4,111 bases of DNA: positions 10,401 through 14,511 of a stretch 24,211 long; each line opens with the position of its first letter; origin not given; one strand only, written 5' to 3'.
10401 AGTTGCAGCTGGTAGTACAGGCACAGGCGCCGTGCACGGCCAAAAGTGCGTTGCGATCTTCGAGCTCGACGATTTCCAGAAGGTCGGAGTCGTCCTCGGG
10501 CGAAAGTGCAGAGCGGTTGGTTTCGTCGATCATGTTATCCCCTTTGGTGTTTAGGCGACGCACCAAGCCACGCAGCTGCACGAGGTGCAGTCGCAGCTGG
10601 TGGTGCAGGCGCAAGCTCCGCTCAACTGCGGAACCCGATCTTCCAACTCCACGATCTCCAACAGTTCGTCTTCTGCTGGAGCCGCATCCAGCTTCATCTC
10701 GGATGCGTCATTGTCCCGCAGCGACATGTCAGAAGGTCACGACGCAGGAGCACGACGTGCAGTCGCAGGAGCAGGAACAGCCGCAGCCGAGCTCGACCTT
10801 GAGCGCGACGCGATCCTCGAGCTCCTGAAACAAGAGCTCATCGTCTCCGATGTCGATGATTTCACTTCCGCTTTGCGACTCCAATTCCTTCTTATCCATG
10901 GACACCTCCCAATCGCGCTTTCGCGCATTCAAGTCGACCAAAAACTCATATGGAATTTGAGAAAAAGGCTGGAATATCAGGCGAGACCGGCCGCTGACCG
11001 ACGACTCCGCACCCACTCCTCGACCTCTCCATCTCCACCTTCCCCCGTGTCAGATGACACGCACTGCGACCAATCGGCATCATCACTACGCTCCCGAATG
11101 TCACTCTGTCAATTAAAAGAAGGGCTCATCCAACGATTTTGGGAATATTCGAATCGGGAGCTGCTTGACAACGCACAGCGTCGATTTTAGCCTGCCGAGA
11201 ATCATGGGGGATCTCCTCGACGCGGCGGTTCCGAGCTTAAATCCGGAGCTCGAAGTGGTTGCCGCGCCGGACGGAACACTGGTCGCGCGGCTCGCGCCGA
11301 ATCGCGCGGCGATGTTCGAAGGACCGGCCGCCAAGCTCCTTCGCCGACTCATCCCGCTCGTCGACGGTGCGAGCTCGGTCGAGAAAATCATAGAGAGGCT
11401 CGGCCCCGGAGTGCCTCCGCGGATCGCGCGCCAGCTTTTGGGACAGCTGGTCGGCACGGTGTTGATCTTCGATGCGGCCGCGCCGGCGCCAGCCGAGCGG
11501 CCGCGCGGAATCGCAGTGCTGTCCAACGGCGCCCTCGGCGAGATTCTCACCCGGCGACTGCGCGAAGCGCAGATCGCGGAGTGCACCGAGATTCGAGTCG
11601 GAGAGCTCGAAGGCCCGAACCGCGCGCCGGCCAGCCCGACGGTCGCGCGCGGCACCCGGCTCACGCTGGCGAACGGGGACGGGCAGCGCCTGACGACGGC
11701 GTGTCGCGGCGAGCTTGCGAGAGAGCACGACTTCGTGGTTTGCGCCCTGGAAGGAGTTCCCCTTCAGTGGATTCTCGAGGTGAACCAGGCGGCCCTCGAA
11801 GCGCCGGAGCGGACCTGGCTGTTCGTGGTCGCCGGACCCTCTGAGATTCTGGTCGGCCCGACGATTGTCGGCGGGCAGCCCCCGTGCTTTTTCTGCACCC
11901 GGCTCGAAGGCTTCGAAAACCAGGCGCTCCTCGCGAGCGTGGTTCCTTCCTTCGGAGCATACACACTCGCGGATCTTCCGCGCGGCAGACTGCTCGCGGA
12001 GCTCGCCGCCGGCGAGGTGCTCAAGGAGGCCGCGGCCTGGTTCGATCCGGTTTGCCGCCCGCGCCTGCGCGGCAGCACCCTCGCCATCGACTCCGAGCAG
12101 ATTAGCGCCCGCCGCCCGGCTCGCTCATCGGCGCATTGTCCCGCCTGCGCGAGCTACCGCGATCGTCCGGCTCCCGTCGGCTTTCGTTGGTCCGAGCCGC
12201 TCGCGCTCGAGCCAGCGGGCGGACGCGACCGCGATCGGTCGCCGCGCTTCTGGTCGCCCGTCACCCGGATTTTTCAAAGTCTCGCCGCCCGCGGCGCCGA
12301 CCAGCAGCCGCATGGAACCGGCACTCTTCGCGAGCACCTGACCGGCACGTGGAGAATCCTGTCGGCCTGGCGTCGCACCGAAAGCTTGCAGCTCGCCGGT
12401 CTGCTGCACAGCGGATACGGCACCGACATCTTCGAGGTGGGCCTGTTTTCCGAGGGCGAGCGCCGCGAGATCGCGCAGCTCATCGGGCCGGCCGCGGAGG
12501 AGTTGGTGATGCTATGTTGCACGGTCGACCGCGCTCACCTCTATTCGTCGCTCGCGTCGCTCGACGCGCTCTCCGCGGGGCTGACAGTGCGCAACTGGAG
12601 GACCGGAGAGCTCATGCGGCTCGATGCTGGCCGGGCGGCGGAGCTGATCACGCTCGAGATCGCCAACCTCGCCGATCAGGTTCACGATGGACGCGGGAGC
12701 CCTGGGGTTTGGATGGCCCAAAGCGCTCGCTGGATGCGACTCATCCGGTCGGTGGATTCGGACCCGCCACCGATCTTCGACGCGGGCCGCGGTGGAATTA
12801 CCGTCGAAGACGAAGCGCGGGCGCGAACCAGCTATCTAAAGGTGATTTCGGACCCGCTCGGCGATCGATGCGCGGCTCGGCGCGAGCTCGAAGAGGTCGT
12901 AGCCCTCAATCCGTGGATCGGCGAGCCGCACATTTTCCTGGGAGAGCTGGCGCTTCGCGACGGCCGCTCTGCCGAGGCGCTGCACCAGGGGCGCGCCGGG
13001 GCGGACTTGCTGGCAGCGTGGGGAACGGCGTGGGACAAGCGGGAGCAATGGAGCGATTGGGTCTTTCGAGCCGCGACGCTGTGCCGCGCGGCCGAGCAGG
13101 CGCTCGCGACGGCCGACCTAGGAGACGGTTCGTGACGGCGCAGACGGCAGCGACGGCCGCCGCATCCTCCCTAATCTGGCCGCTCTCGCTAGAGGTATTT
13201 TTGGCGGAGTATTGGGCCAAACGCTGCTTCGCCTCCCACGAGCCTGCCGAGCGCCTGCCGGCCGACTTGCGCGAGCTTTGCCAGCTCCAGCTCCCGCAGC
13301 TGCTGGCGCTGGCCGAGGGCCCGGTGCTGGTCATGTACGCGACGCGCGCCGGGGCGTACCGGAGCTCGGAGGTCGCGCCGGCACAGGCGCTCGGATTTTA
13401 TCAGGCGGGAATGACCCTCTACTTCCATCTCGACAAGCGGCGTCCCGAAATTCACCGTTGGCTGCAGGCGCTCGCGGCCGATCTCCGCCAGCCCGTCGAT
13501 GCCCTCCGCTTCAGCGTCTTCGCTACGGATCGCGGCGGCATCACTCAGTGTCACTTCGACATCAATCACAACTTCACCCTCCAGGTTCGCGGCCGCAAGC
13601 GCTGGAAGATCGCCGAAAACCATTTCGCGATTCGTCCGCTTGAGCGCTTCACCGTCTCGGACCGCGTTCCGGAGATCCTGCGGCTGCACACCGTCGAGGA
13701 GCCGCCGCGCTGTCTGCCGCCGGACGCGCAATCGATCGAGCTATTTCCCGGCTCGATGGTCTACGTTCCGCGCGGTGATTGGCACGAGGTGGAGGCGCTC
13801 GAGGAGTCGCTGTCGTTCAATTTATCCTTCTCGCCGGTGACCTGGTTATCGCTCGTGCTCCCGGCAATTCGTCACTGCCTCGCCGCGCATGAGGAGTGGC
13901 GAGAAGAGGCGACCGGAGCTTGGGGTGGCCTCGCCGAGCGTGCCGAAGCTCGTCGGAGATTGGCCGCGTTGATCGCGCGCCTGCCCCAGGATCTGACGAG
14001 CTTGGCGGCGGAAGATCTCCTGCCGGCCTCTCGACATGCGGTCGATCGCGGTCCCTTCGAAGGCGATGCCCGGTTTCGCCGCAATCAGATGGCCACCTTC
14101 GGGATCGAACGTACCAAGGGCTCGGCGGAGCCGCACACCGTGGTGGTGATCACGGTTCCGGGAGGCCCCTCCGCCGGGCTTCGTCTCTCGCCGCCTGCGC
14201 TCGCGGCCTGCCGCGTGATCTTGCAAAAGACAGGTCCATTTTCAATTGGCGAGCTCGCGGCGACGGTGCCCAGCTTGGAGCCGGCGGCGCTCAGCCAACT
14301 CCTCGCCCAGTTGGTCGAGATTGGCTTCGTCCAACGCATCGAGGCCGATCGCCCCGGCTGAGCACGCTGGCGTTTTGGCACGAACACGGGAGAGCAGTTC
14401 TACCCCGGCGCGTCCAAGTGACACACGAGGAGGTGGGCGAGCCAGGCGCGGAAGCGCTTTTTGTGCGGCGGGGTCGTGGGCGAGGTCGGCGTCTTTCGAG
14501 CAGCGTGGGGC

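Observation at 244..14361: Hybrid thioamide + azol(in)e RiPP cluster with an enzyme set I cannot match to a described pathway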

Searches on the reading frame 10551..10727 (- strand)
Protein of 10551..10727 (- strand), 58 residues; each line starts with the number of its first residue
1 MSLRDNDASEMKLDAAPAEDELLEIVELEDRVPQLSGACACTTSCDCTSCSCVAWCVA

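Call 8: search_protein_families(library=ncbifam, proteins=[window:10551-10727:-], max_evalue=0.05)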
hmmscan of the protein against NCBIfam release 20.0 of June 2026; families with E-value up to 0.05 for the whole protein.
window:10551-10727:- (58 aa): 0 families

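Call 18: find_homologous_proteins(query=window:10551-10727:-, max_evalue=1)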
Query window:10551-10727:-: no candidate shares three 5-residue words with the query. No homologue found.

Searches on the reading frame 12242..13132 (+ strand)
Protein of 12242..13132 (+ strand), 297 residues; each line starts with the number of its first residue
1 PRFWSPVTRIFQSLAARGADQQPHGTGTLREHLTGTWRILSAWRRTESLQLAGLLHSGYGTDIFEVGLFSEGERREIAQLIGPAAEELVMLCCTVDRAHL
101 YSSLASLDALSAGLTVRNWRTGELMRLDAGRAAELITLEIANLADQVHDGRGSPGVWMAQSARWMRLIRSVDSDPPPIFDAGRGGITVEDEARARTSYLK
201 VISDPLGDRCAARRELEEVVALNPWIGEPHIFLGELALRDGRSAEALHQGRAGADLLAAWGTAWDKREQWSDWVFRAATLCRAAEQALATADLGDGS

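Call 74: predict_structure(alignment_id=A2)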
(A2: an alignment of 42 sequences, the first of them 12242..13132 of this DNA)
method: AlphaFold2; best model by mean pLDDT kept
length: 297 residues; sequences in the alignment: 42
mean_pLDDT: 96.8   pTM: 0.93
mean pLDDT of the five models: 96.8, 96.2, 96.2, 96.2, 95.8
residues with pLDDT >= 90: 286; 70-90: 8; 50-70: 3; < 50: 0
segments of 3 or more residues with pLDDT < 50: none
pLDDT, mean of each block of 10 residues (from residue 1): 81 97 95 98 98 98 95 97 98 98 97 98 98 98 97 98 98 97 98 98 94 98 99 98 98 98 98 98 98 88
secondary structure, 60 per line:
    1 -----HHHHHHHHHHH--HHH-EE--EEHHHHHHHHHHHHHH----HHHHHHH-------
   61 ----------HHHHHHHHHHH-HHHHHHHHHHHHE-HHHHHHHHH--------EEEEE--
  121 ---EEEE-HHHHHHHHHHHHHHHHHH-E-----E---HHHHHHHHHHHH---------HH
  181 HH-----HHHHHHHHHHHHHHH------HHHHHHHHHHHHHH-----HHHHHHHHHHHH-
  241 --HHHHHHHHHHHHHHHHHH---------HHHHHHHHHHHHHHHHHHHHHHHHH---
elements in order: H6-16 H29-42 H47-53 H71-81 H83-94 H97-105 E114-118 E124-127 H129-146 H158-169 H179-182 H188-202 H209-222 H228-239 H243-260 H270-294

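Call 76: fold_search(model_id=the predicted structure, library=pdb)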
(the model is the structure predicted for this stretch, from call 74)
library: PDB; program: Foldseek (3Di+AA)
matches with E <= 10: 1201; with E <= 0.001: 0
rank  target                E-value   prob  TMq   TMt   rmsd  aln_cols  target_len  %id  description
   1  9qhb                  1.5e-02  0.99  0.22  0.23  14.1       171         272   16  Crystal structure of 16-repeat CTPR protein with eliminated coordination sites (released 2025-10-22)
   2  4j8e_B                1.8e-02  1.00  0.25  0.59  10.6       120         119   14  Middle domain of Hsc70-interacting protein, crystal form I (released 2013-07-03)
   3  6vfj_B                2.2e-02  1.00  0.21  0.49  11.2       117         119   20  De novo designed icosahedral nanoparticle I53_dn5 (released 2020-08-12)
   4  3vtx_B                2.4e-02  0.99  0.21  0.33  13.6       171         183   12  Crystal structure of MamA protein (released 2012-10-31)
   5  9gzg_A                2.9e-02  0.99  0.20  0.37  12.2       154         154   16  Crystal structure of CTPR4E4 mutant (released 2025-10-15)
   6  6xt9_H                3.0e-02  0.72  0.25  0.20  18.0       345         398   13  Subunits BBS 1,4,8,9,18 of the human BBSome complex (released 2020-01-29)
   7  2wqh                  3.5e-02  1.00  0.21  0.57   9.6        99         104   18  Crystal structure of CTPR3Y3 (released 2010-04-07)
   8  6v8e_A                3.7e-02  1.00  0.22  0.51  10.4       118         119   23  Computationally designed C3-symmetric homotrimer from TPR repeat protein (released 2020-08-12)
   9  1na3_A                3.8e-02  1.00  0.26  0.87   2.0        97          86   18  Design of Stable alpha-Helical Arrays from an Idealized TPR Motif (released 2003-06-03)
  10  6vfh_A                3.8e-02  1.00  0.22  0.52   9.7       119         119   20  De novo designed tetrahedral nanoparticle T33_dn10 (released 2020-08-12)
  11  3vty_D                3.8e-02  0.99  0.19  0.31  13.5       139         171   13  Crystal structure of MamA (released 2012-10-31)
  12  6v8e_B                4.0e-02  1.00  0.22  0.52  10.3       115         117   23  Computationally designed C3-symmetric homotrimer from TPR repeat protein (released 2020-08-12)
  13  6v8e_D                4.0e-02  1.00  0.22  0.52  10.2       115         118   23  Computationally designed C3-symmetric homotrimer from TPR repeat protein (released 2020-08-12)
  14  3vty_C                4.0e-02  0.95  0.20  0.31  14.0       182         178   12  Crystal structure of MamA (released 2012-10-31)
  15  6vfk_A                4.2e-02  1.00  0.25  0.58   9.2       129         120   15  De novo designed tetrahedral nanoparticle T33_dn10 displaying 4 copies of BG505-SOSIP trimer on the surface (released 2020-07-22)
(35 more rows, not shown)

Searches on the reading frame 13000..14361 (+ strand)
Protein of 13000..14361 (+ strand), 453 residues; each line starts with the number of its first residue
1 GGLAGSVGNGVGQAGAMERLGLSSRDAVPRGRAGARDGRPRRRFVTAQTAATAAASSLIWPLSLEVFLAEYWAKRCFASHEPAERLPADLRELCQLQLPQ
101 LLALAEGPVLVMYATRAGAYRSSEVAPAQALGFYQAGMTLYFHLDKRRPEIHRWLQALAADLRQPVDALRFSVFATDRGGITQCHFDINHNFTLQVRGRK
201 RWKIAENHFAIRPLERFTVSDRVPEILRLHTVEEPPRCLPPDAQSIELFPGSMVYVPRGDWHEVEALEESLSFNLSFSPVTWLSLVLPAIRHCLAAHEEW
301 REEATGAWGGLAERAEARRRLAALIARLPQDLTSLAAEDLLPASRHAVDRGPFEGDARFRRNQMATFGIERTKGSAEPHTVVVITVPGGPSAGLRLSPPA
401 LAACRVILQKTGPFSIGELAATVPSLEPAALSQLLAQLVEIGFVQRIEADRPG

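Call 8: search_protein_families(library=ncbifam, proteins=[window:13000-14361:+], max_evalue=0.05)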
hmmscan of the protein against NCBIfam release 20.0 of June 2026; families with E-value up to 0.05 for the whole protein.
window:13000-14361:+ (453 aa): 0 families

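Call 25: search_protein_families(library=pfam, proteins=[window:13132-14361:+], max_evalue=1)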
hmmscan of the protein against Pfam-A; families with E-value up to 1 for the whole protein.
window:13132-14361:+ (409 aa): 6 families
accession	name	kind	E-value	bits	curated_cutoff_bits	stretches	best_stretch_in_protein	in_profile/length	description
PF08007.18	JmjC_2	-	1.9e-11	44.1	22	1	127-238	26-124/127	JmjC domain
PF13621.12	Cupin_8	-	1.4e-09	38.6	27.4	1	127-233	134-246/252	Cupin-like domain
PF01047.28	MarR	-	0.042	14.2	24.6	1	363-403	11-50/59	MarR family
PF07710.16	P53_tetramer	-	0.061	13.2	20.7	1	148-160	12-24/42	P53 tetramerisation motif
PF07883.17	Cupin_2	-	0.063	13.4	27.2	1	199-224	35-60/70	Cupin domain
PF12867.12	DinB_2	-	0.25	12.3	24.8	1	246-299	36-98/128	DinB superfamily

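Call 64: search_solved_structures(query=window:13132-14361:+, max_evalue=0.01, show_alignments=1)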
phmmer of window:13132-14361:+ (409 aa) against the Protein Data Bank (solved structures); distinct sequences matched with E-value up to 0.01: 30.
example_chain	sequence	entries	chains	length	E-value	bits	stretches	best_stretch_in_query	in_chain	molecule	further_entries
7zcc_A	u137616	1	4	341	1.7e-40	142.7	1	9-309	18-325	Uncharacterized protein YxbC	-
1vrb_A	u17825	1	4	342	1.7e-40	142.7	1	9-309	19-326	Putative asparaginyl hydroxylase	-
4csw_A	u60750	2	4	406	7.5e-07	31.9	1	14-236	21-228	CUPIN 4 FAMILY PROTEIN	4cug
4gaz_A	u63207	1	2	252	0.00031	23.3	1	130-233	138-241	Lysine-specific demethylase 8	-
6f4m_A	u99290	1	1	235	0.00032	23.2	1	129-233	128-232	JmjC domain-containing protein 5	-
6f4t_A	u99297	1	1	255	0.00037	23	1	130-233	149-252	JmjC domain-containing protein 5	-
4gjy_A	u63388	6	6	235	0.00037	23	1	130-233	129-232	JmjC domain-containing protein 5 | Bifunctional peptidase and arginyl-hydroxylase JMJD5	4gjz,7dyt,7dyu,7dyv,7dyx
4qu1_A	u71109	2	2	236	0.00038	23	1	130-233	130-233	Lysine-specific demethylase 8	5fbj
7dyw_A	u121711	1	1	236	0.00038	23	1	130-233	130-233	Bifunctional peptidase and arginyl-hydroxylase JMJD5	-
6avs_A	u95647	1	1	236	0.00038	23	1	130-233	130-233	Lysine-specific demethylase 8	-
6ax3_A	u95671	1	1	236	0.00038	23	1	130-233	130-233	Lysine-specific demethylase 8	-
6f4p_A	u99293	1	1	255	0.00038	23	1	129-233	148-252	JmjC domain-containing protein 5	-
4aap_A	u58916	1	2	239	0.00038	23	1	130-233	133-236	LYSINE-SPECIFIC DEMETHYLASE 8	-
6f4q_A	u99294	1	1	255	0.00039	23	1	129-233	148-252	JmjC domain-containing protein 5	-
3uyj_A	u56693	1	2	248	0.00041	22.9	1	130-233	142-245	Lysine-specific demethylase 8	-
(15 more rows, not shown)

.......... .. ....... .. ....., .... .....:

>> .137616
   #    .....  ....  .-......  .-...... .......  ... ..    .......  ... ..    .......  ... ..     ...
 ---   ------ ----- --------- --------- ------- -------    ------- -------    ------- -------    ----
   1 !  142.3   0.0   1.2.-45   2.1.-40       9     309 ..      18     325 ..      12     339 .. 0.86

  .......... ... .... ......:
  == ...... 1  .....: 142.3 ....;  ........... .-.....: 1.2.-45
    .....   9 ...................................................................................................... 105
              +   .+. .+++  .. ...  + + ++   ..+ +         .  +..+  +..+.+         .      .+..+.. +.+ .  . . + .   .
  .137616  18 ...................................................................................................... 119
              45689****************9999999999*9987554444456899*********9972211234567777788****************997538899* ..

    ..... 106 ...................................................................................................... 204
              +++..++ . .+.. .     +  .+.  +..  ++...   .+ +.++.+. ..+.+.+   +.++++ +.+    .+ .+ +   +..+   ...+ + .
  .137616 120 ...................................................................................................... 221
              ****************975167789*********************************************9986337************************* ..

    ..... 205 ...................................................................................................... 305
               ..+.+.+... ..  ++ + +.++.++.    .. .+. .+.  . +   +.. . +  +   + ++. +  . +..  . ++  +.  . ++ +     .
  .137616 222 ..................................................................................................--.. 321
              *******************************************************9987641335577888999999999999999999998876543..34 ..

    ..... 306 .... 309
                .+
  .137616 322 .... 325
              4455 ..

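Call 100: find_homologous_proteins(query=window:13132-14361:+, max_evalue=1e-20)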
Query window:13132-14361:+ (409 aa): 1 proteins with E <= 1e-20 among 8000 candidates.
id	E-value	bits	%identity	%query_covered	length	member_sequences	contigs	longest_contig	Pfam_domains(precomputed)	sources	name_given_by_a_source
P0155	4.9e-256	867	100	94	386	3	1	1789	PF13621.13,PF08007.19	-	-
